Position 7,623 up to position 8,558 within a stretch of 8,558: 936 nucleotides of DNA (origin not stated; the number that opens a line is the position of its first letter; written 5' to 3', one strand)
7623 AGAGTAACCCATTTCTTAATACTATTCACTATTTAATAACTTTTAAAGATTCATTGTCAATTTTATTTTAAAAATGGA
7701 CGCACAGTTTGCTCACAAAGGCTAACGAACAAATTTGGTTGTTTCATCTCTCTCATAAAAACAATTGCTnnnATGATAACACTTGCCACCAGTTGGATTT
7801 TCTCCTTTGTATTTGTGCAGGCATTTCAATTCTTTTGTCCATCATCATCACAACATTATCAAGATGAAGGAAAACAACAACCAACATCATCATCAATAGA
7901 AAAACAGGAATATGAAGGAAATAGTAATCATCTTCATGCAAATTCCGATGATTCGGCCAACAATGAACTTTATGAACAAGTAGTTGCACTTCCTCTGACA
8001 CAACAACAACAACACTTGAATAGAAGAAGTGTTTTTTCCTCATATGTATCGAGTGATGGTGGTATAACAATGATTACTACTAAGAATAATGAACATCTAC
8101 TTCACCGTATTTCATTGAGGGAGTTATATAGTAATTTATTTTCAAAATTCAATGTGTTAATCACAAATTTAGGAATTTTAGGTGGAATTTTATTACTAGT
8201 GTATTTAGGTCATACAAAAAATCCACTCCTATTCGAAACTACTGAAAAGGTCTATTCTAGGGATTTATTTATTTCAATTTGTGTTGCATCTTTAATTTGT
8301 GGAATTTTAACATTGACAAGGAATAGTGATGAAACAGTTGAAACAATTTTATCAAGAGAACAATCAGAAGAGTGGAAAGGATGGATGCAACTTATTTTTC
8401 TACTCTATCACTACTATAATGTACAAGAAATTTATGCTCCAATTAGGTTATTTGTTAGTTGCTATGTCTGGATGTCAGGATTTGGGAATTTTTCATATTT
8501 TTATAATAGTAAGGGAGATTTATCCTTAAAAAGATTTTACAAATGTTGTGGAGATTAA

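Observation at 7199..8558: Head-to-head pair: type-II membrane protein (domain hidden) and an RWA-like acetyltransferase, possibly a split CASD1-type system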

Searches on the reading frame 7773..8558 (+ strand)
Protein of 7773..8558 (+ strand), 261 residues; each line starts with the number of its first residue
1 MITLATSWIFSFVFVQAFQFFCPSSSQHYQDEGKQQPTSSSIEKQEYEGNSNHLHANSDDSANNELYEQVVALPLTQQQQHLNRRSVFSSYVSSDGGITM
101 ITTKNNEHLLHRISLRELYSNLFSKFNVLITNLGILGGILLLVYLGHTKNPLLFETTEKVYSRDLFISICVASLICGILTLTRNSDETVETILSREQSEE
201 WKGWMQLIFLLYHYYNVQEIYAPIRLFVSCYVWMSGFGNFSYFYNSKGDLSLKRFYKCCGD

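Call 4: search_protein_families(library=pfam, proteins=[window:7773-8558:+], max_evalue=1)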
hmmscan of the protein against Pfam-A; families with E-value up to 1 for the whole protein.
window:7773-8558:+ (261 aa): 2 families
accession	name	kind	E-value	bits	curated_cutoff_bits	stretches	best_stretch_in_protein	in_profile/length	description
PF07779.18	Cas1_AcylT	-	4.3e-27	95.5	27.3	1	111-257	54-197/482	10 TM Acyl Transferase domain found in Cas1p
PF10661.14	EssA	-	0.00091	19.5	24.1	1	18-106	9-97/147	WXG100 protein secretion system (Wss), protein EssA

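Call 7: find_homologous_proteins(query=window:7773-8558:+)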
Query window:7773-8558:+ (261 aa): 108 proteins with E <= 0.001 among 637 candidates.
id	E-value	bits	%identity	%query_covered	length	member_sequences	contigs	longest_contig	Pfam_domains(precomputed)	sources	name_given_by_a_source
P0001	3.4e-36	143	60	46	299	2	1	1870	PF07779.19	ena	-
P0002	2.7e-34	137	57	46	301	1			PF07779.19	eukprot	eukprot:CAMPEP_0172186758 /NCGR_PEP_ID=MMETSP1050-20130122/20938_1 /TAXON_ID=233186 /ORGANISM="Crypt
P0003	5.9e-28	116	57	30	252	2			PF07779.19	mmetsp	mmetsp:Transcript_41303/g.110439 ORF Transcript_41303/g.110439 Transcript_41303/m.110439 type:comple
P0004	2.7e-27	114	45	50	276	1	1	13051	PF07779.19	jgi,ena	-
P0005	3.5e-27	114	51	41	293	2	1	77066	PF07779.19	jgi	jgi:hypothetical protein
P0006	2.2e-26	111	49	42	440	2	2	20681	PF07779.19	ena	-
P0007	3.7e-26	110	49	43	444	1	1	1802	PF07779.19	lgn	-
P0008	9.6e-26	109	45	45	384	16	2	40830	PF07779.19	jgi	-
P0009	1.2e-25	109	49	43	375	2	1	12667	PF07779.19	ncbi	ncbi:Cas1p 10 TM acyl transferase domain-containing protein, partial [Ochromonadaceae sp. CCMP2298]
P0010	1.9e-25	108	35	90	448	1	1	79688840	PF07779.19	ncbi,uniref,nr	ncbi:hypothetical protein Cni_G23282 [Canna indica]|uniref:Cas1p 10 TM acyl transferase domain-conta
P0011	2.2e-25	108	45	51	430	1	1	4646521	PF07779.19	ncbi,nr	ncbi:hypothetical protein Bbelb_198810 [Branchiostoma belcheri]|nr:hypothetical protein Bbelb_198810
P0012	2.5e-25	108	48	41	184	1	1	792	PF07779.19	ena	-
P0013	4.9e-25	107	46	43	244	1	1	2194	PF07779.19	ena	-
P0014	7.0e-25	106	47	44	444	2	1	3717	PF07779.19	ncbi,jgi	jgi:hypothetical protein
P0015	7.1e-25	106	43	49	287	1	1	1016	PF07779.19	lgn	-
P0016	7.7e-25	106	48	41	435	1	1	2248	PF07779.19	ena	-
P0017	1.0e-24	106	51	39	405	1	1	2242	PF07779.19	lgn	-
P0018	1.1e-24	106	60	29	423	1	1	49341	PF07779.19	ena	-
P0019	1.1e-24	106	46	47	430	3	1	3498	PF07779.19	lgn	-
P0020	1.9e-24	105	33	87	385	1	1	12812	PF07779.19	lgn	-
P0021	3.0e-24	104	47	41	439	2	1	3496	PF07779.19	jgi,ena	-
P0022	3.1e-24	104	41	52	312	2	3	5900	PF07779.19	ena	-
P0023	4.1e-24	104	41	49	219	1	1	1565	PF07779.19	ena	-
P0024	4.2e-24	104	48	46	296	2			PF07779.19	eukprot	eukprot:GHRR01013981.1.p1 GENE.GHRR01013981.1~~GHRR01013981.1.p1 ORF type:complete len:297 (+),score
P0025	7.3e-24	103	40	61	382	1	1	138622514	PF07779.19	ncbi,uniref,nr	ncbi:O-acetyltransferase family protein [Heracleum sosnowskyi]|uniref:O-acetyltransferase family pro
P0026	1.0e-23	102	48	38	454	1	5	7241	PF07779.19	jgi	jgi:N-acetylneuraminate 9-O-acetyltransferase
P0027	1.1e-23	102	43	47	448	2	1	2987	PF07779.19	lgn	-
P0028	1.1e-23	102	48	46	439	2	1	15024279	PF07779.19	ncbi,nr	ncbi:protein REDUCED WALL ACETYLATION 1-like isoform X2 [Ananas comosus]|nr:protein REDUCED WALL ACE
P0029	1.1e-23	102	44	46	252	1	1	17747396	PF07779.19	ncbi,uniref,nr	ncbi:protein REDUCED WALL ACETYLATION 3-like [Iris pallida]|uniref:Protein REDUCED WALL ACETYLATION 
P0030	2.0e-23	101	45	46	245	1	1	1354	PF07779.19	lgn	-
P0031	2.2e-23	101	47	44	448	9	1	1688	PF07779.19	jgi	jgi:hypothetical protein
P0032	3.0e-23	101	45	46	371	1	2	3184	PF07779.19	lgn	-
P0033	3.2e-23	101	46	41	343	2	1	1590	PF07779.19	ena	-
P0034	3.7e-23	101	50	39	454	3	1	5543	PF07779.19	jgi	jgi:hypothetical protein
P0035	3.7e-23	101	43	52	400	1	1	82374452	PF07779.19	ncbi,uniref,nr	ncbi:hypothetical protein COCNU_03G010310 [Cocos nucifera]|uniref:Cas1p 10 TM acyl transferase domai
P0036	4.4e-23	100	46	47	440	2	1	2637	PF07779.19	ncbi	-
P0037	4.7e-23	100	44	46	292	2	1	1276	PF07779.19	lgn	-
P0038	5.3e-23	100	46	44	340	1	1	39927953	PF07779.19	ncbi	ncbi:Protein REDUCED WALL ACETYLATION 1 [Asimina triloba]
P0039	5.7e-23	100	49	36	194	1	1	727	PF07779.19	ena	-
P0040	7.1e-23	100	40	56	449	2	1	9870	PF07779.19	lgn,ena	-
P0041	8.1e-23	99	48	46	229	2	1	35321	PF07779.19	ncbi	ncbi:unnamed protein product, partial [Heterosigma akashiwo]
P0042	9.9e-23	99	48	46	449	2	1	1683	PF07779.19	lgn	-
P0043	1.3e-22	99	43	46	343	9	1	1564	PF07779.19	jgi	-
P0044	1.3e-22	99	43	46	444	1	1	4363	PF07779.19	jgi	-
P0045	1.5e-22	99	59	27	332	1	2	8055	PF07779.19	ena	-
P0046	1.7e-22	98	43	46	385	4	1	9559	PF07779.19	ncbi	-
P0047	1.8e-22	98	43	46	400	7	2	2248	PF07779.19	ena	-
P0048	1.8e-22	98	42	46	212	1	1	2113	PF07779.19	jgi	-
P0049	2.0e-22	98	41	46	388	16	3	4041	PF07779.19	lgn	-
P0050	2.2e-22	98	44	46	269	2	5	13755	PF07779.19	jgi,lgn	jgi:hypothetical protein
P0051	2.3e-22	98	40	46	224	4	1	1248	PF07779.19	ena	-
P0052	2.5e-22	98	43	43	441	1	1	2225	PF07779.19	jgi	jgi:hypothetical protein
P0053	2.6e-22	98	45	42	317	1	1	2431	PF07779.19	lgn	-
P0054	2.6e-22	98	34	51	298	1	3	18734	PF07779.19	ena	-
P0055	2.6e-22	98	47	41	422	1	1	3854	PF07779.19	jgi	jgi:hypothetical protein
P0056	2.8e-22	98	45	42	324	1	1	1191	PF07779.19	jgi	jgi:N-acetylneuraminate 9-O-acetyltransferase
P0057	3.4e-22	97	45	45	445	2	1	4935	PF07779.19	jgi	jgi:hypothetical protein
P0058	3.8e-22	97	45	44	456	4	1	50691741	PF07779.19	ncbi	ncbi:hypothetical protein AMTRI_Chr12g271520 [Amborella trichopoda]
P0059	4.1e-22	97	62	24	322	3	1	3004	PF07779.19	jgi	jgi:hypothetical protein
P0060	5.0e-22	97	60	22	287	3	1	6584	PF07779.19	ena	-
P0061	6.1e-22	97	42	46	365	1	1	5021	PF07779.19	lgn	-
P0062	6.3e-22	97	41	46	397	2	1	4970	PF07779.19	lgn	-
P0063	8.2e-22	96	40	46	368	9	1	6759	PF07779.19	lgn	-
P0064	1.8e-21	95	52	31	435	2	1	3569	PF07779.19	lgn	-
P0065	2.0e-21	95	65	24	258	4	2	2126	PF07779.19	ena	-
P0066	2.1e-21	95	68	20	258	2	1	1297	PF07779.19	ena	-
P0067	2.4e-21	95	55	36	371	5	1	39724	PF07779.19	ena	-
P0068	2.4e-21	95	55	28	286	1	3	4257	PF07779.19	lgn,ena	-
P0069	2.6e-21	95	55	28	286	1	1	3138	PF07779.19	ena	-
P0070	3.1e-21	94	42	42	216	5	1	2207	PF07779.19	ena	-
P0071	3.4e-21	94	56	36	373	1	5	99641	PF07779.19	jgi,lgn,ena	-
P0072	5.0e-21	94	41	42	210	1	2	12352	PF07779.19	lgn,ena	-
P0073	9.4e-21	93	52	34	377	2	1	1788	PF07779.19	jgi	jgi:N-acetylneuraminate 9-O-acetyltransferase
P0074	1.0e-20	93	54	36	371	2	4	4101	PF07779.19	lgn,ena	-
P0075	1.0e-20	93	47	39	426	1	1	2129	PF07779.19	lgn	-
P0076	1.0e-20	93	41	49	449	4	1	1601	PF07779.19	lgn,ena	-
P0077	1.1e-20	92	43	51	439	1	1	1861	PF07779.19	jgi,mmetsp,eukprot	mmetsp:Transcript_19743/g.40039 ORF Transcript_19743/g.40039 Transcript_19743/m.40039 type:complete 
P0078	1.2e-20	92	55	35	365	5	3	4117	PF07779.19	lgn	-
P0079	1.2e-20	92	56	29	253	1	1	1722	PF07779.19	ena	-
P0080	1.8e-20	92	48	37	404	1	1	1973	PF07779.19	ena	-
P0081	1.9e-20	92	65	24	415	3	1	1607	PF07779.19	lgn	-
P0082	2.3e-20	91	60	22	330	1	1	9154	PF07779.19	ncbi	-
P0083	2.8e-20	91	41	42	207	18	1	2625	PF07779.19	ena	-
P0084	3.0e-20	91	44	37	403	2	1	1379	PF07779.19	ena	-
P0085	3.2e-20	91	50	35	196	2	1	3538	PF07779.19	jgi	-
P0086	3.2e-20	91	48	40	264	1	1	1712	PF07779.19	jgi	jgi:hypothetical protein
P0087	4.3e-20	91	42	51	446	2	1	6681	PF07779.19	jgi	jgi:hypothetical protein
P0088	4.5e-20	90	54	31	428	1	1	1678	PF07779.19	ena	-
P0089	5.4e-20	90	59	26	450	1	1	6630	PF07779.19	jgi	jgi:hypothetical protein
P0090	1.6e-19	89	56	36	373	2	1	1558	PF07779.19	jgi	jgi:hypothetical protein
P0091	1.8e-19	88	42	46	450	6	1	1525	PF07779.19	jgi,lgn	-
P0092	3.1e-19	88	44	45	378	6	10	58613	PF07779.19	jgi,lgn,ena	-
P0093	3.2e-19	88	53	36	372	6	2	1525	PF07779.19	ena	-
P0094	8.6e-19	86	40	39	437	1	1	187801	PF07779.19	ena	-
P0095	1.3e-18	86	39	48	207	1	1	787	PF07779.19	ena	-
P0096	1.3e-18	86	63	25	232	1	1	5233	PF07779.19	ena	-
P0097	1.4e-18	86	44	46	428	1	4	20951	PF07779.19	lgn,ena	-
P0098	2.5e-18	85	63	24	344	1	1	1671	PF07779.19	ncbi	-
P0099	3.3e-18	84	63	23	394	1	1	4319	PF07779.19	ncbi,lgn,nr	ncbi:hypothetical protein EON65_38640 [archaeon]|nr:MAG: hypothetical protein EON65_38640 [archaeon]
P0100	3.3e-18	84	64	25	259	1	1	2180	PF07779.19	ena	-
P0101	8.0e-18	83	51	34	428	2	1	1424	PF07779.19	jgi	jgi:uncharacterized integral membrane protein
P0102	1.3e-17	82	55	31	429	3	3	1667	PF07779.19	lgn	-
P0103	1.7e-17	82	35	46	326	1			PF07779.19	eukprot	eukprot:scaffold14.g1183.t1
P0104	2.5e-16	78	54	25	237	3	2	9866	PF07779.19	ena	-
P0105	8.7e-14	70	42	49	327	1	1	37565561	PF07779.19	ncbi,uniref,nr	ncbi:hypothetical protein HPP92_021336 [Vanilla planifolia]|uniref:Cas1p 10 TM acyl transferase doma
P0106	7.9e-13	67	39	48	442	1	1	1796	PF07779.19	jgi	jgi:hypothetical protein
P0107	3.0e-8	52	42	31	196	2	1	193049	PF07779.19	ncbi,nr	ncbi:hypothetical protein Leryth_022102 [Lithospermum erythrorhizon]|nr:hypothetical protein Leryth_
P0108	7.6e-8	50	33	33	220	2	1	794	PF07779.19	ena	-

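Call 11: search_protein_families(library=ncbifam, proteins=[window:7773-8558:+], max_evalue=1)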
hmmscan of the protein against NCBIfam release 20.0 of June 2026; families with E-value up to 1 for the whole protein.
window:7773-8558:+ (261 aa): 2 families
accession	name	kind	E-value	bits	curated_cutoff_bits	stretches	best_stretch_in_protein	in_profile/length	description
NF033739.1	intramemb_PrsW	equivalog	0.0033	17.1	225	1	138-254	11-129/210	glutamic-type intramembrane protease PrsW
NF008352.0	PRK11139.1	subfamily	0.15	11.1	288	1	157-209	157-208/305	transcriptional regulator GcvA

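Call 14: find_encoding_contigs(protein=P0001, flank=10000, max_places=4)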
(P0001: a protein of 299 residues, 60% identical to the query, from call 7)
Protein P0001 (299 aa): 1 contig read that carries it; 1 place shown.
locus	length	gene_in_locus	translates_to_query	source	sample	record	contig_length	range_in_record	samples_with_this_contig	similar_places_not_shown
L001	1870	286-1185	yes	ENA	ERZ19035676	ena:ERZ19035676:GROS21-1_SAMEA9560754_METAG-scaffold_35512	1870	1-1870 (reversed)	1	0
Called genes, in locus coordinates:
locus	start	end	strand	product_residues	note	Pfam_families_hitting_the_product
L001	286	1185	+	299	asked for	PF07779:Cas1_AcylT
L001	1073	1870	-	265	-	?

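Call 34: find_encoding_contigs(protein=P0005, flank=8000, max_places=2)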
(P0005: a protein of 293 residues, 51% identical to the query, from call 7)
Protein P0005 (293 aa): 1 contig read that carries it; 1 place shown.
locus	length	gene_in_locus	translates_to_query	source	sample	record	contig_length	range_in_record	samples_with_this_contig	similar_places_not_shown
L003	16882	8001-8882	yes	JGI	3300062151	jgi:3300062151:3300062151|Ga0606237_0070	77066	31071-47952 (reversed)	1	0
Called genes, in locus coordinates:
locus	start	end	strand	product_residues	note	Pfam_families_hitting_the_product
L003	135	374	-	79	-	PF00749:tRNA-synt_1c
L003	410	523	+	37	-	-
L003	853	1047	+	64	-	-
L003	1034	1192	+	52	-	-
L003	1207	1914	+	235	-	-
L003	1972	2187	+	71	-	-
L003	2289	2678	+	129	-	-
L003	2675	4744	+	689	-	PF10408:Ufd2P_core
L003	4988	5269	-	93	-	-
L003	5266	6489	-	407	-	PF13640:2OG-FeII_Oxy_3, PF13661:2OG-FeII_Oxy_4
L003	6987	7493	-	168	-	-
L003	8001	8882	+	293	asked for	PF07779:Cas1_AcylT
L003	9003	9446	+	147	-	PF07779:Cas1_AcylT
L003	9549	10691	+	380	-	PF13839:PC-Esterase (weak)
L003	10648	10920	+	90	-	-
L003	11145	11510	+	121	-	-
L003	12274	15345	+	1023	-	PF12796:Ank_2 (faint), PF13637:Ank_4 (faint), PF13606:Ank_3 (faint), PF00023:Ank (faint), PF13857:Ank_5 (faint)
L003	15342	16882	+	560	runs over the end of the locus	-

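Call 35: find_encoding_contigs(protein=P0071, flank=8000, max_places=2)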
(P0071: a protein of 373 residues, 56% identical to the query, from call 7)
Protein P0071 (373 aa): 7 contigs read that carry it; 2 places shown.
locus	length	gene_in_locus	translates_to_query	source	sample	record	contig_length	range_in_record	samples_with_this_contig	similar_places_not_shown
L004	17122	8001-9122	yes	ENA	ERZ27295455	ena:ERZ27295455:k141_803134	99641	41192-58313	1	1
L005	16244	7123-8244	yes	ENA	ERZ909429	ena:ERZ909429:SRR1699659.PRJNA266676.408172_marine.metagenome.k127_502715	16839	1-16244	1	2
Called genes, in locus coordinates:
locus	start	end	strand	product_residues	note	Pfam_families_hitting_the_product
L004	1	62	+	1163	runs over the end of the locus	PF23381:Beta-prop_IFT122_1st (faint), PF25173:Beta-prop_WDR3_1st (faint), PF17005:WD40_like (faint), PF23409:Beta-prop_EML (faint), PF24796:WDR55 (faint), PF25171:Beta-prop_WDR36-Utp21_1st (faint), PF13639:zf-RING_2 (faint)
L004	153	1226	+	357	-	-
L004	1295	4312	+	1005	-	PF05679:CHGN, PF02709:Glyco_transf_7C, PF00535:Glycos_transf_2 (weak)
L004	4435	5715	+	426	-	-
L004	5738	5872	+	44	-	-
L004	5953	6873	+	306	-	PF03151:TPT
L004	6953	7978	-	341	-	-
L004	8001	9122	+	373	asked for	PF07779:Cas1_AcylT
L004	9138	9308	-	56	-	-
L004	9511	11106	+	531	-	-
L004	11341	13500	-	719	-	PF13245:AAA_19, PF13604:AAA_30, PF01443:Viral_helicase1 (weak), PF18335:SH3_13 (weak), PF13538:UvrD_C_2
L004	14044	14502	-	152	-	PF01391:Collagen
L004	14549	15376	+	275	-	-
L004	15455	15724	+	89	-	-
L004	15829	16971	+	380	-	PF00520:Ion_trans (weak), PF07885:Ion_trans_2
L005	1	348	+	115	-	?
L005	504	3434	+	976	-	PF05679:CHGN, PF02709:Glyco_transf_7C, PF00535:Glycos_transf_2 (weak)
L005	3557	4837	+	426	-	-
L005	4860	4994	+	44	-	-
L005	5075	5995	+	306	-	PF03151:TPT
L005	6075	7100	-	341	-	-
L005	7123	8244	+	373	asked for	PF07779:Cas1_AcylT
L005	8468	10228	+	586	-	-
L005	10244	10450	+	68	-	-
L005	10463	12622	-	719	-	PF13245:AAA_19, PF13604:AAA_30, PF01443:Viral_helicase1 (weak), PF18335:SH3_13 (weak), PF13538:UvrD_C_2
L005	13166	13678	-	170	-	-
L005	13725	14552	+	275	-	-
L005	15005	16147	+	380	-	PF00520:Ion_trans (weak), PF07885:Ion_trans_2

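Call 36: find_encoding_contigs(protein=P0094, flank=8000, max_places=2)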
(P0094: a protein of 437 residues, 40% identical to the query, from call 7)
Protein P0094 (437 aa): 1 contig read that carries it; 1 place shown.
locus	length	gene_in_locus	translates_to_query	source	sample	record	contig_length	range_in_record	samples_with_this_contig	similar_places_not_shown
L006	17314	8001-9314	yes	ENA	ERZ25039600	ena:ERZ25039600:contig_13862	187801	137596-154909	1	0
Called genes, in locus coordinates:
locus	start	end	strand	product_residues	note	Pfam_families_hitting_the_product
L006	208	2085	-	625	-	PF00202:Aminotran_3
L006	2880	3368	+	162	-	-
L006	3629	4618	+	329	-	PF07690:MFS_1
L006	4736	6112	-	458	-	PF09612:HtrL_YibB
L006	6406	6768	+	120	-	-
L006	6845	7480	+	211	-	PF25361:AAA_lid_RFC1, PF08542:Rep_fac_C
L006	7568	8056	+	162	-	-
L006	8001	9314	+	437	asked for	PF07779:Cas1_AcylT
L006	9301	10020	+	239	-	-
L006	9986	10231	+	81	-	-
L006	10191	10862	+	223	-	-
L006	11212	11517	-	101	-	PF28502:PAB_middle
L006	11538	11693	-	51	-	-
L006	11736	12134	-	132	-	-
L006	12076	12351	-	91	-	-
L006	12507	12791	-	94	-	-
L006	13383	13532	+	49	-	-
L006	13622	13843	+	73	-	-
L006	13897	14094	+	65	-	-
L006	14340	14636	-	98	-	-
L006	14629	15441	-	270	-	-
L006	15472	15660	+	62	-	-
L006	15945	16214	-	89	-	-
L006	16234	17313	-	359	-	PF00664:ABC_membrane, PF00005:ABC_tran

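Call 37: search_protein_families(library=pfam, proteins=[L003:9549-10691:+, L004:6953-7978:-, L004:9511-11106:+, L005:8468-10228:+, L006:9301-10020:+, L006:10191-10862:+, L003:6987-7493:-], max_evalue=1)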
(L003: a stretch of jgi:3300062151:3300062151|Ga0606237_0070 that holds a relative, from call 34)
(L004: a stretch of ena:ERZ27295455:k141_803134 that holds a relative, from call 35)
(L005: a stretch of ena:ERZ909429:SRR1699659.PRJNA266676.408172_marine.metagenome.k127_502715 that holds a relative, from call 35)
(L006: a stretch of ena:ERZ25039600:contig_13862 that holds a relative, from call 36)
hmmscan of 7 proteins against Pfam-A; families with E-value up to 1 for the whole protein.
L003:9549-10691:+ (380 aa): 5 families
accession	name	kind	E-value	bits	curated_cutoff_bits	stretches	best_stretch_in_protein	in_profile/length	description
PF13839.12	PC-Esterase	-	7.6e-07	29.8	27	1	200-288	3-81/284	GDSL/SGNH-like Acyl-Esterase family found in Pmr5 and Cas1p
PF24536.2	NXPE4_C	-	0.0091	16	27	1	200-252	7-58/220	NXPE family member 4-like, C-terminal domain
PF04647.20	AgrB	-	0.074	12.8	23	1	37-115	79-163/185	Accessory gene regulator B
PF23514.1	YhiY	-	0.11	12.8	27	0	136-151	8-23/37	YhiY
PF18895.5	T4SS_pilin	-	0.84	10.2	26.6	1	53-110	12-66/71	Type IV secretion system pilin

L004:6953-7978:- (341 aa): 0 families

L004:9511-11106:+ (531 aa): 1 family
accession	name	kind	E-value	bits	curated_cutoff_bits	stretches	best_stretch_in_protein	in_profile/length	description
PF06757.18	Ins_allergen_rp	-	0.09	13.1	23.2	1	259-417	18-163/174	Insect allergen related repeat, nitrile-specifier detoxification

L005:8468-10228:+ (586 aa): 1 family
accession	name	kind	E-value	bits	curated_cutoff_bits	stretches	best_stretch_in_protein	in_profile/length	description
PF06757.18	Ins_allergen_rp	-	0.12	12.7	23.2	1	314-472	18-163/174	Insect allergen related repeat, nitrile-specifier detoxification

L006:9301-10020:+ (239 aa): 3 families
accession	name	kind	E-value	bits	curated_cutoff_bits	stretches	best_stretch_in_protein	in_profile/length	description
PF24536.2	NXPE4_C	-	0.0049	16.9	27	1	147-223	4-76/220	NXPE family member 4-like, C-terminal domain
PF13839.12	PC-Esterase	-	0.0079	16.6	27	1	157-227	7-81/284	GDSL/SGNH-like Acyl-Esterase family found in Pmr5 and Cas1p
PF21637.2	DUF6856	-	0.16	12.3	24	1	126-231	19-123/206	Family of unknown function (DUF6856)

L006:10191-10862:+ (223 aa): 0 families

L003:6987-7493:- (168 aa): 0 families
